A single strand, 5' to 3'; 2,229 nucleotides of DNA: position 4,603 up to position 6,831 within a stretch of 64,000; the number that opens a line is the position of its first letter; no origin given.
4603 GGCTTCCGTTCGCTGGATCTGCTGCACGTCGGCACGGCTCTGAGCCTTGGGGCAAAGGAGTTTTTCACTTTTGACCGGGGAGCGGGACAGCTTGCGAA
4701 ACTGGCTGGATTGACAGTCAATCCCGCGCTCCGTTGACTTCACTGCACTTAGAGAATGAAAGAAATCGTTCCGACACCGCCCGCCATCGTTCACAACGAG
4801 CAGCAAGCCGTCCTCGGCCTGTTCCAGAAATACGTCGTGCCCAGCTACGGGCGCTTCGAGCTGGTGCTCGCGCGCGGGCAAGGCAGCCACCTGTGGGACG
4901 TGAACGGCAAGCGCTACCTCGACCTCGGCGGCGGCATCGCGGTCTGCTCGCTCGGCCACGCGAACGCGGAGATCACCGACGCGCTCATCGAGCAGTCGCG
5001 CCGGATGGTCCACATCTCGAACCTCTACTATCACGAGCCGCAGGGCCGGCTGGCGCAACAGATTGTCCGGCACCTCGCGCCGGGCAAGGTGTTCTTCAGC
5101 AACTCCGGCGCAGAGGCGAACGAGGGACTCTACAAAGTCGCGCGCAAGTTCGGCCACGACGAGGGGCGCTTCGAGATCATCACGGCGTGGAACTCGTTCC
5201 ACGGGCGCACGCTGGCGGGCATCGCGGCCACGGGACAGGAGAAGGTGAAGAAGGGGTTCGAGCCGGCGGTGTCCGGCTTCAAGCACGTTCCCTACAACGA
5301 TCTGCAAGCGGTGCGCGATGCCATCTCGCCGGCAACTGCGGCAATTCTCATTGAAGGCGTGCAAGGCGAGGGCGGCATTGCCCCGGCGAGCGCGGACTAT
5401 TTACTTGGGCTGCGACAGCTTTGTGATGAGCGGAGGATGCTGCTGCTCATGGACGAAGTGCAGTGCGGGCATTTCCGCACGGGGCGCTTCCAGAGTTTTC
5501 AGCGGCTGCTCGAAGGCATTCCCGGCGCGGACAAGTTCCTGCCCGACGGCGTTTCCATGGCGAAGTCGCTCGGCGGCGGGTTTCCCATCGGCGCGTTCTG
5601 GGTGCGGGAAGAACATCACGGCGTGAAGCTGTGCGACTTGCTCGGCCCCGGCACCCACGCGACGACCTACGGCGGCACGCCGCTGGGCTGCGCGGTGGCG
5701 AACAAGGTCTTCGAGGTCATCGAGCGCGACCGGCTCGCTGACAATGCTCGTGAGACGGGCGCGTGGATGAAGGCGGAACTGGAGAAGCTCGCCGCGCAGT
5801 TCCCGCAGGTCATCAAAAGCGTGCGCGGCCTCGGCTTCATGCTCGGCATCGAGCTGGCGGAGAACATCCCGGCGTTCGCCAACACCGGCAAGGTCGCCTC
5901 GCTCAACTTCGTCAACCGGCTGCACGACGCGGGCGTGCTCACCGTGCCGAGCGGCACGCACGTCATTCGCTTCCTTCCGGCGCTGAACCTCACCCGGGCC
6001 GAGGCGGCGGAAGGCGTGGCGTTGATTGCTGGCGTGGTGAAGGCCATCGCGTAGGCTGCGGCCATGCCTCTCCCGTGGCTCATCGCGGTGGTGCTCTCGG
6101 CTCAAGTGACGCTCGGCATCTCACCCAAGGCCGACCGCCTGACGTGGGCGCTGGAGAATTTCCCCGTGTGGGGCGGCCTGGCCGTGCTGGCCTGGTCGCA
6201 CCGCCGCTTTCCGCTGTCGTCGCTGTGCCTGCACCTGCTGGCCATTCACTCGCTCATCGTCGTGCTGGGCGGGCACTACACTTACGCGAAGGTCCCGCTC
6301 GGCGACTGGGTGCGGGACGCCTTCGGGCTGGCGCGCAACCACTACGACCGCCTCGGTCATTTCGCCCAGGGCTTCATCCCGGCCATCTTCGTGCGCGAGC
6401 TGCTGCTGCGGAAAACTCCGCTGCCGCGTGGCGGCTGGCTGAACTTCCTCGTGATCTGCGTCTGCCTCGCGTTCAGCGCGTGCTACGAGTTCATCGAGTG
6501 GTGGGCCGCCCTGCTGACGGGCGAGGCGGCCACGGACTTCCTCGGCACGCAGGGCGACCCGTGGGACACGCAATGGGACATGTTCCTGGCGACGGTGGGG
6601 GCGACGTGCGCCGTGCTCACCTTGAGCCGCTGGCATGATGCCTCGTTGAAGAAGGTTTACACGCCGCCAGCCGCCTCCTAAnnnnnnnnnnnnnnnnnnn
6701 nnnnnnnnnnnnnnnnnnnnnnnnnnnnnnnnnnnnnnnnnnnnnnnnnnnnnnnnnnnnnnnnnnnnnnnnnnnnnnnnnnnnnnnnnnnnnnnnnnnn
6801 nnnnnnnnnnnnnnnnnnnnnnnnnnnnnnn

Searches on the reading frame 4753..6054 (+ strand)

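Call 81: search_protein_families(library=pfam, max_evalue=0.00001, proteins=[window:4753-6054:+])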
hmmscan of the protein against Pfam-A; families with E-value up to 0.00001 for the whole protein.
window:4753-6054:+ (433 aa): 1 family
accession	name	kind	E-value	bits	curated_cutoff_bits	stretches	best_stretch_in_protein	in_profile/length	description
PF00202.27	Aminotran_3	-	4.1e-97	325.9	30.5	1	32-426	6-400/403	Aminotransferase class-III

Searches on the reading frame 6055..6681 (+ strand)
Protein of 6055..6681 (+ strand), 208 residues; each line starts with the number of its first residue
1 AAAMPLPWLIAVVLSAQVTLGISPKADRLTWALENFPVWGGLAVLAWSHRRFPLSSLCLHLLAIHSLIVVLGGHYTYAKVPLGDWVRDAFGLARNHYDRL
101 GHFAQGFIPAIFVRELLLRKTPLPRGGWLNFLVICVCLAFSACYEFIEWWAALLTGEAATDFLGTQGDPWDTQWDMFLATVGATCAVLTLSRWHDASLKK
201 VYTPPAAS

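Call 81: search_protein_families(library=pfam, max_evalue=0.00001, proteins=[window:6055-6681:+])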
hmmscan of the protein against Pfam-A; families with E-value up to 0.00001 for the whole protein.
window:6055-6681:+ (208 aa): 1 family
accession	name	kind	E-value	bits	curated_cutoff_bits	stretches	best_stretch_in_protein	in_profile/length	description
PF09997.14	DUF2238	-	6.7e-60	201.4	26.4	1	42-179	4-140/140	Predicted membrane protein (DUF2238)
